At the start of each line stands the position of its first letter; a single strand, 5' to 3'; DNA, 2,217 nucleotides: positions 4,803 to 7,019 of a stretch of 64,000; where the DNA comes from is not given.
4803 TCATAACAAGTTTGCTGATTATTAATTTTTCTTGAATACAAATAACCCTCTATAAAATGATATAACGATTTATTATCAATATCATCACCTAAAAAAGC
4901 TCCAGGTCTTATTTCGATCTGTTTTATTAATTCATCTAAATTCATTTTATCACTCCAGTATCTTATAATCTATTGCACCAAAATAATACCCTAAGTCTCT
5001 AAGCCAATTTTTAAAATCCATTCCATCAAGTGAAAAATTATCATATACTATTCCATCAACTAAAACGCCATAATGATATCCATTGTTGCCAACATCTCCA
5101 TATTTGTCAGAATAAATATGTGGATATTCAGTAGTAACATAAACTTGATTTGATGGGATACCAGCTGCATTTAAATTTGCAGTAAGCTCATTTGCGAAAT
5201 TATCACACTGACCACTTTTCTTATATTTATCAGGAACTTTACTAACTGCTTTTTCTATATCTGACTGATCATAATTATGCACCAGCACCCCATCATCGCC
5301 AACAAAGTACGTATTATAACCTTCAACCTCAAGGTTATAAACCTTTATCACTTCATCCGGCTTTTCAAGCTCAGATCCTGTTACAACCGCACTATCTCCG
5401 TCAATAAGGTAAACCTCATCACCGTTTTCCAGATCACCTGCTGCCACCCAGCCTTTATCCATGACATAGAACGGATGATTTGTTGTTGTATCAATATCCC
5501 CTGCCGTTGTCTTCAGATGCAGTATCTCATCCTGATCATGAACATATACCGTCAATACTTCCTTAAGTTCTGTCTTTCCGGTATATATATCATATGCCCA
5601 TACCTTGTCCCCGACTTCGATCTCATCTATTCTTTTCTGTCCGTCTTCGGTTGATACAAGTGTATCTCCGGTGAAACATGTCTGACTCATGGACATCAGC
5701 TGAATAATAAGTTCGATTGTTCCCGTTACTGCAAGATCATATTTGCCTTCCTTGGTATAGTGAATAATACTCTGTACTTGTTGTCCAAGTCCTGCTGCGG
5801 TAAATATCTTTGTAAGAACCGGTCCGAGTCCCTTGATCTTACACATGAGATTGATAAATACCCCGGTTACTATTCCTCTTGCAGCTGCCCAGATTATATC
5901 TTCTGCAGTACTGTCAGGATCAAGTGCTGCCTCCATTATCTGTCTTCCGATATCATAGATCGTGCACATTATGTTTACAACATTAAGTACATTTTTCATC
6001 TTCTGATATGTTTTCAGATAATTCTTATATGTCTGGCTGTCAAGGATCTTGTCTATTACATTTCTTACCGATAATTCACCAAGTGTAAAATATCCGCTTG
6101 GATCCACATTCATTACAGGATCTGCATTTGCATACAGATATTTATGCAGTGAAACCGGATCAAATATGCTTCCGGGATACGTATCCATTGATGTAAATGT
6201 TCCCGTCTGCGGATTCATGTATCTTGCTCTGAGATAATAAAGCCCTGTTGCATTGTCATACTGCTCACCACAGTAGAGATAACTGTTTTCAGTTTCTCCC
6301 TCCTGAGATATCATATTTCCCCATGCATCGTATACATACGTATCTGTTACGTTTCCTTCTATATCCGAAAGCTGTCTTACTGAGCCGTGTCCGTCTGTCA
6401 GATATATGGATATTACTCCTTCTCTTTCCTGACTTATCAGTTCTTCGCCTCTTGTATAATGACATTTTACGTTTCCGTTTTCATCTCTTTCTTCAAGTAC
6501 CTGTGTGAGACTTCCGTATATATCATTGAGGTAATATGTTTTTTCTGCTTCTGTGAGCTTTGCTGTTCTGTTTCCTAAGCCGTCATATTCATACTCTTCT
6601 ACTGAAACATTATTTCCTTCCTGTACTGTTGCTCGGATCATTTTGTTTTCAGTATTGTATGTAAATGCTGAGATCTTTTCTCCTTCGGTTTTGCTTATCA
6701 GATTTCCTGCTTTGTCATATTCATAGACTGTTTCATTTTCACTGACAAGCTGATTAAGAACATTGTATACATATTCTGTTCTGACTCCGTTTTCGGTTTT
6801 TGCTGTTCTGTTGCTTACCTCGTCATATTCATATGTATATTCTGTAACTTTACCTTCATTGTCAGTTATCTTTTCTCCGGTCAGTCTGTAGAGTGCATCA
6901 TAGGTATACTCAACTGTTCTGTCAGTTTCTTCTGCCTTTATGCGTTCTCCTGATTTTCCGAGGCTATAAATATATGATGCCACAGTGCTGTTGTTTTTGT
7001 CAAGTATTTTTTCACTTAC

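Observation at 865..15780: Sec-signal RHS polymorphic-toxin island with downstream silent toxin/immunity cassettes in a cellulosome-bearing Firmicute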

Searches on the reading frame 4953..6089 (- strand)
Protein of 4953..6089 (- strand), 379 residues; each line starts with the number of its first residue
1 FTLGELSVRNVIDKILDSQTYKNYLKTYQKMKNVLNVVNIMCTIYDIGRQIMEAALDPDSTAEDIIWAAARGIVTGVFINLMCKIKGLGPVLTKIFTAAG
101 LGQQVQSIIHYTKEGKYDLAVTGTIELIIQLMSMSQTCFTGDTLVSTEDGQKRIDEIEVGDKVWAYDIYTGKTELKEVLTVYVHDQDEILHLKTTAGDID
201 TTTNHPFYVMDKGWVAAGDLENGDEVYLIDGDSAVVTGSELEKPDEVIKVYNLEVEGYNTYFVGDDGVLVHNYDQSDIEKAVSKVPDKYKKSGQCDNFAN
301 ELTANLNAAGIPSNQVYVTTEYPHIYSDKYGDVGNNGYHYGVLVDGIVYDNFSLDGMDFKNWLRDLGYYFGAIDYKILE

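Call 41: search_protein_families(library=pfam, alignment_id=A4, max_evalue=0.001)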
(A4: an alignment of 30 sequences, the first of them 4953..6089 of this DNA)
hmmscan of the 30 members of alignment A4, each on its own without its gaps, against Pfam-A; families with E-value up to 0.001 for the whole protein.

A. member 1, window:4953-6089:- (379 aa): 6 families
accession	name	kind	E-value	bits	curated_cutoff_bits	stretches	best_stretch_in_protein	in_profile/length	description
PF07591.16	PT-HINT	-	5.4e-27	95.2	27.7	1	144-272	1-136/137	Pretoxin HINT domain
PF15643.12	Tox-PL-2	-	6.4e-11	42.8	25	1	278-366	2-102/103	Papain fold toxin 2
PF14890.11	Intein_splicing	-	7e-11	42.6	35.8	1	149-228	5-94/155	Intein splicing domain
PF01079.26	Hint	-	1.3e-08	35.1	29.7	1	135-228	10-116/213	Hint module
PF14623.11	Vint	-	2.4e-05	24.6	27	1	138-222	2-78/166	Hint-domain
PF13403.11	Hint_2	-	4.6e-05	24.3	28.4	1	137-167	1-31/147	Hint domain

B. families by the number of members that match (of 30 scanned): 12 families
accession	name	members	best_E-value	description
PF07591.16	PT-HINT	14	7.9e-30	Pretoxin HINT domain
PF01079.26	Hint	14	1.3e-08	Hint module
PF14890.11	Intein_splicing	12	2.1e-13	Intein splicing domain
PF13403.11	Hint_2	12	4.6e-05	Hint domain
PF14623.11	Vint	11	7.2e-07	Hint-domain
PF01541.30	GIY-YIG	3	9.2e-09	GIY-YIG catalytic domain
PF14414.12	WHH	2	8e-17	A nuclease of the HNH/ENDO VII superfamily with conserved WHH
PF12639.13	Colicin-DNase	2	1.1e-12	DNase/tRNase domain of colicin-like bacteriocin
PF15540.11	Ntox47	1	5.6e-19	Bacterial toxin 47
PF14412.12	AHH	1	7.6e-13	A nuclease family of the HNH/ENDO VII superfamily with conserved AHH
PF15643.12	Tox-PL-2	1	6.4e-11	Papain fold toxin 2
PF10544.15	T5orf172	1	0.00047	T5orf172 domain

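Call 76: find_homologous_proteins(query=window:4953-6089:-, max_evalue=1e-10)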
Query window:4953-6089:- (379 aa): 237 proteins with E <= 1e-10 among 8000 candidates; the best 120 are listed.
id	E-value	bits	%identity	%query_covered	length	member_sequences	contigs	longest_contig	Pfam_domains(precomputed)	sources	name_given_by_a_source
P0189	2.7e-117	410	69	72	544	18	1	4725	PF07591.16,PF14623.12,PF25023.2,PF01079.26,PF14890.12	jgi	jgi:RHS repeat-associated protein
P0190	2.8e-109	384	67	68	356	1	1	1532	PF07591.16,PF14623.12,PF01079.26,PF14890.12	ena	-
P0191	2.2e-107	377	62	76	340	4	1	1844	PF07591.16,PF14623.12,PF01079.26,PF14890.12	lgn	-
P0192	5.3e-103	363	60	72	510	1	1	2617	PF07591.16,PF25023.2,PF01079.26,PF15650.14,PF14890.12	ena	-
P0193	6.2e-99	349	57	73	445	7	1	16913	PF07591.16,PF01079.26,PF14890.12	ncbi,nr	ncbi:MAG: hypothetical protein IJN43_07255 [Ruminococcus sp.]|nr:hypothetical protein [Ruminococcus 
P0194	8.3e-99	349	57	74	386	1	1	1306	PF07591.16,PF01079.26,PF13403.12,PF14890.12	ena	-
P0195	6.0e-96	340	57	72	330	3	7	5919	PF07591.16,PF01079.26,PF14890.12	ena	-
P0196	6.6e-96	340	56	72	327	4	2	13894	PF07591.16,PF14623.12,PF01079.26,PF14890.12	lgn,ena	-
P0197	4.2e-95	337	59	73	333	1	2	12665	PF07591.16,PF15643.13,PF01079.26,PF14890.12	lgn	-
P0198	4.7e-95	337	52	82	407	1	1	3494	PF07591.16,PF01079.26,PF13403.12,PF14890.12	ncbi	-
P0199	1.2e-94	335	55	77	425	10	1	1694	PF07591.16,PF14623.12,PF01079.26,PF15633.12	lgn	-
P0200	1.7e-94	335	58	72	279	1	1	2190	PF07591.16,PF01079.26,PF13403.12,PF14890.12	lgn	-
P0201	3.6e-94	334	48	90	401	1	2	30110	PF07591.16,PF01079.26,PF14890.12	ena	-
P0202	1.1e-93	332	56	73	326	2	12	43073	PF07591.16,PF01079.26,PF13403.12,PF14890.12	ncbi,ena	-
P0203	3.0e-93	331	54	75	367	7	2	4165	PF07591.16,PF01079.26,PF14890.12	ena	-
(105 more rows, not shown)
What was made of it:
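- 237 proteins share the linker-HINT module with many different tips: call 76. Many sister tips are nucleases (calls 41, 76).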

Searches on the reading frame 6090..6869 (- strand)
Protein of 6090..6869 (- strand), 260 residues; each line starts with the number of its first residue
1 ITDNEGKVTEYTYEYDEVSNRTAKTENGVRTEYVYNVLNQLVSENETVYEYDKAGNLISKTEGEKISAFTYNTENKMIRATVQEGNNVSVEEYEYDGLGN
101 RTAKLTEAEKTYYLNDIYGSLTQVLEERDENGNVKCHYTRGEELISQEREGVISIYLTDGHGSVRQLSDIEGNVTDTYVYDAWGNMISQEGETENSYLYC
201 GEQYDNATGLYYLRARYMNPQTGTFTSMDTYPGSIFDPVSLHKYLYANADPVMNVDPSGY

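Call 31: find_related_loci(query=A2, collection=genome_contigs, flank=10000)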
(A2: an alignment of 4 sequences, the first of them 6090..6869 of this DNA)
Query A2 (260 aa) in genome_contigs; peptide patterns used: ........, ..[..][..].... (x = any residue, [..] = any of these).
468 stretches matched a pattern; 453 encode a relative of the query (tblastn E <= 1e-3); the best 80 are kept; 77 distinct loci.
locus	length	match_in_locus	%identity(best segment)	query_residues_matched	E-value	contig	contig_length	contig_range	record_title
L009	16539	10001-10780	79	1-260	1e-137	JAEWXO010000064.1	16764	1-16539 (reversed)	MAG: Bacillota bacterium isolate OH_SFB_14 k127_1002235, whole genome shotgun sequence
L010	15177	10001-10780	75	1-260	2e-129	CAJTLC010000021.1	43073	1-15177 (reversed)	MAG TPA_asm: uncultured Ruminococcus sp. isolate MGBC100158 genome assembly, contig: MGBC100158.21, whole genome shotgun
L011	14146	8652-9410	75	8-260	1e-127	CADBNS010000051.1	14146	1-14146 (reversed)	MAG: Ruminococcus flavefaciens isolate RUG14135 genome assembly, contig: RUG14135_asm_51, whole genome shotgun sequence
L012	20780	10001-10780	75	1-260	7e-127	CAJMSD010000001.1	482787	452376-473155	TPA_asm: uncultured bacterium isolate SRR5580103-bin.7 genome assembly, contig: NODE_3_length_482787_cov_38.478538, whol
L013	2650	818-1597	74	1-260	4e-130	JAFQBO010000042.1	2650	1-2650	MAG: Oscillospiraceae bacterium isolate RGIG1670 Goat_Cecum-2__c69829, whole genome shotgun sequence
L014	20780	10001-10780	73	1-260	3e-124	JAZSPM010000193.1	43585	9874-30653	MAG: Candidatus Ornithomonoglobus sp. isolate T1900044546_TS20190012.MAGScoT_cleanbin_000008 SGB_141_k141_1938485, whole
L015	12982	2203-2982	71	1-260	3e-120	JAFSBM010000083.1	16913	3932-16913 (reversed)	MAG: Ruminococcus sp. isolate RGIG2991 Goat_Rectum-3__c270269, whole genome shotgun sequence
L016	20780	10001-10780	68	1-260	1e-115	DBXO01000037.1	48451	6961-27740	MAG TPA_asm: Ruminococcus flavefaciens isolate UBA1210 UBA1210_contig_9097, whole genome shotgun sequence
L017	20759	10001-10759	71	8-260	2e-114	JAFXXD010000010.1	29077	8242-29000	MAG: Ruminococcus sp. isolate RGIG6826 Sheep_Rumen-4__c252394, whole genome shotgun sequence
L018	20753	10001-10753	71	10-260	3e-114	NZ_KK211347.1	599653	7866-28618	Ruminococcus flavefaciens ND2009 T488DRAFT_scaffold00002.2, whole genome shotgun sequence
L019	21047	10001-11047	72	1-260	7e-114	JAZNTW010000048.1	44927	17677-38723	MAG: Oscillospiraceae bacterium isolate T1900044802_TS20190268.MAGScoT_cleanbin_000003 SGB_2717_k141_1554371, whole geno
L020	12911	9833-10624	66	1-260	3e-113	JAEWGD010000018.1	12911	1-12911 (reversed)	MAG: Bacillota bacterium isolate OH_PBlB_209 k127_924527, whole genome shotgun sequence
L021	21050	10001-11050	66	1-260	5e-112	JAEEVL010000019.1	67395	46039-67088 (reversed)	MAG: Ruminococcus sp. isolate Tb.RUG.452 NODE_1242_length_67395_cov_2.041996, whole genome shotgun sequence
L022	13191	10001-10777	65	1-259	7e-112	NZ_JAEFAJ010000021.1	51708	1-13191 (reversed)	MAG: Ruminococcus sp. isolate Tb.RUG.491 NODE_2157_length_51708_cov_2.746321, whole genome shotgun sequence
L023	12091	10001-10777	65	1-259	4e-111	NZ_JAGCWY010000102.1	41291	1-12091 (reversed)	MAG: Ruminococcus sp. isolate RGIG10198 Yak_Rumen-5__c1405332, whole genome shotgun sequence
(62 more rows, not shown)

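Call 62: find_related_loci(query=window:6090-6869:-, collection=metagenome_contigs, flank=10000)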
Query window:6090-6869:- (260 aa) in metagenome_contigs; peptide patterns used: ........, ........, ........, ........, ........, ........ (x = any residue, [..] = any of these).
115 stretches matched a pattern; 20 encode a relative of the query (tblastn E <= 1e-3); 20 distinct loci.
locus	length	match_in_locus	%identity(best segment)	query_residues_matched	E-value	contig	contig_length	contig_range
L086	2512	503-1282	80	1-260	4e-148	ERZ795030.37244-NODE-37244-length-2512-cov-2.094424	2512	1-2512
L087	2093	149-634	81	99-260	4e-93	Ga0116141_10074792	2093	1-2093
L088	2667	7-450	83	113-260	2e-85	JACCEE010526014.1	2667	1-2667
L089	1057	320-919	65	67-260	3e-86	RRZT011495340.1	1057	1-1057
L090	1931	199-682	76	99-260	5e-69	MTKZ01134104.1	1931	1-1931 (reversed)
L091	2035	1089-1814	43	13-260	2e-46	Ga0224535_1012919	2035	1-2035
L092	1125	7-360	46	145-260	5e-27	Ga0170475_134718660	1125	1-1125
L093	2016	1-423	38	123-259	2e-20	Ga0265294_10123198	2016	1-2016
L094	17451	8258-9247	27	6-259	4e-18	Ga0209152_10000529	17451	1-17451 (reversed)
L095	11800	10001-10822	31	4-187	1e-14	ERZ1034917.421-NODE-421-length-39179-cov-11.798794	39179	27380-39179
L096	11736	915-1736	31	4-184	1e-14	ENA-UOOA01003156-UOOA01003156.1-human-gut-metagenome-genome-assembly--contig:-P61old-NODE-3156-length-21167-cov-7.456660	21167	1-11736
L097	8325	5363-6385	27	4-259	2e-14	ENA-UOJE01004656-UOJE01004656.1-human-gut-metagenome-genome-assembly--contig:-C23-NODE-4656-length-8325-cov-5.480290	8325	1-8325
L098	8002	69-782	30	1-187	3e-14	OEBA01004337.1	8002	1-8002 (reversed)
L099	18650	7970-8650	27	49-259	6e-14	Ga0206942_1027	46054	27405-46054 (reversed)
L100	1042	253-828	30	93-253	3e-14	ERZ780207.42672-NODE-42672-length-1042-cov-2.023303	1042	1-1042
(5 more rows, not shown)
